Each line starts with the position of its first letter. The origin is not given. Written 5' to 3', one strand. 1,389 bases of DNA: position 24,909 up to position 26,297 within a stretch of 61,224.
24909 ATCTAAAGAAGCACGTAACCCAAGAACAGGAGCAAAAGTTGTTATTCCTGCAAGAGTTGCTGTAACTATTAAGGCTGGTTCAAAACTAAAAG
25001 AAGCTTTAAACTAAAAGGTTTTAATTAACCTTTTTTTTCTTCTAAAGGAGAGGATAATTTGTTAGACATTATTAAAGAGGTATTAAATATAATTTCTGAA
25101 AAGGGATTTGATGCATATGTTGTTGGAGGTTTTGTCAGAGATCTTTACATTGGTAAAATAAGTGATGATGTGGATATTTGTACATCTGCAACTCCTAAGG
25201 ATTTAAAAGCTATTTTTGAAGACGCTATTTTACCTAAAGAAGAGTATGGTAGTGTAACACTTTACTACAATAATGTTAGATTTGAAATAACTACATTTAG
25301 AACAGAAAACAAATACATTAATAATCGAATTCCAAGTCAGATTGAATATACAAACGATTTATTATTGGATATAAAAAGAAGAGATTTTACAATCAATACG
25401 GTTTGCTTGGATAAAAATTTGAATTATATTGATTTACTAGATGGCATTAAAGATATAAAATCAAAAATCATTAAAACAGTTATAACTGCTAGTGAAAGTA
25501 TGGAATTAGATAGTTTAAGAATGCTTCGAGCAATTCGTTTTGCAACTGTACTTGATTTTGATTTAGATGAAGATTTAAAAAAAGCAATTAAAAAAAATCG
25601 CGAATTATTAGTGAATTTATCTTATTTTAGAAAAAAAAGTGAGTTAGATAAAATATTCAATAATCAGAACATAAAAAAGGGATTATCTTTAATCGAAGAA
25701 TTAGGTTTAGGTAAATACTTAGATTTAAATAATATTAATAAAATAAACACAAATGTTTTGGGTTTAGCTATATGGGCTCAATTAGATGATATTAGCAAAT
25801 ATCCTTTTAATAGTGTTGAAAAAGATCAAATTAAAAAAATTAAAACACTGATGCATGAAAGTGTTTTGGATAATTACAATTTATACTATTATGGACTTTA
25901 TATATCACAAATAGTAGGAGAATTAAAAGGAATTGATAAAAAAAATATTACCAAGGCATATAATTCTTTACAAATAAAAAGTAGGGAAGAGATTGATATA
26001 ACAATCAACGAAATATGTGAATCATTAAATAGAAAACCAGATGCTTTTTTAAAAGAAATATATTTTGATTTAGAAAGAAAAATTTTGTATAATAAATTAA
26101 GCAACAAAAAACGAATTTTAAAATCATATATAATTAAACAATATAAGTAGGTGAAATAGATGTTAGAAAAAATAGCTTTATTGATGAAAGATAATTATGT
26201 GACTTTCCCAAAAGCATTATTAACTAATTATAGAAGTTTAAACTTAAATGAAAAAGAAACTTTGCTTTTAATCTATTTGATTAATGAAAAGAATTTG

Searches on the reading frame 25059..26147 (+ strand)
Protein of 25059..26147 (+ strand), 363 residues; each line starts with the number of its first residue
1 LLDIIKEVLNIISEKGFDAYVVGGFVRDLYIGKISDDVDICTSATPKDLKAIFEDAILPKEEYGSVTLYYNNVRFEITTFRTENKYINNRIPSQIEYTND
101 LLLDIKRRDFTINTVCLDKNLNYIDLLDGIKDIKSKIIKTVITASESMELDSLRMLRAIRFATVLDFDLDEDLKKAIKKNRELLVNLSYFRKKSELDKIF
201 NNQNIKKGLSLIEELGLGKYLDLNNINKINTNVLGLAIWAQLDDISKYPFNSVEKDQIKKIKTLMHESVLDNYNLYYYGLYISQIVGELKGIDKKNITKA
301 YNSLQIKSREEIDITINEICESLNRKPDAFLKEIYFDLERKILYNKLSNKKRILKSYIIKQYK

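Call 18: search_protein_families(library=pfam, proteins=[window:25059-26147:+], max_evalue=0.0001)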
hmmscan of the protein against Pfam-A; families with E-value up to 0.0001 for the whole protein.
window:25059-26147:+ (363 aa): 3 families
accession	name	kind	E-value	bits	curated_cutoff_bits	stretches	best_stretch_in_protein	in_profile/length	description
PF01743.26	PolyA_pol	-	1.3e-30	106.8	23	1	19-138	1-125/126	Poly A polymerase head domain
PF12627.12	PolyA_pol_RNAbd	-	4.2e-09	36.5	22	1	166-221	1-56/64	Probable RNA and SrmB- binding site of polymerase A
PF13735.12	tRNA_NucTran2_2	-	1.5e-08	35.2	27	1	270-356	56-147/149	tRNA nucleotidyltransferase domain 2 putative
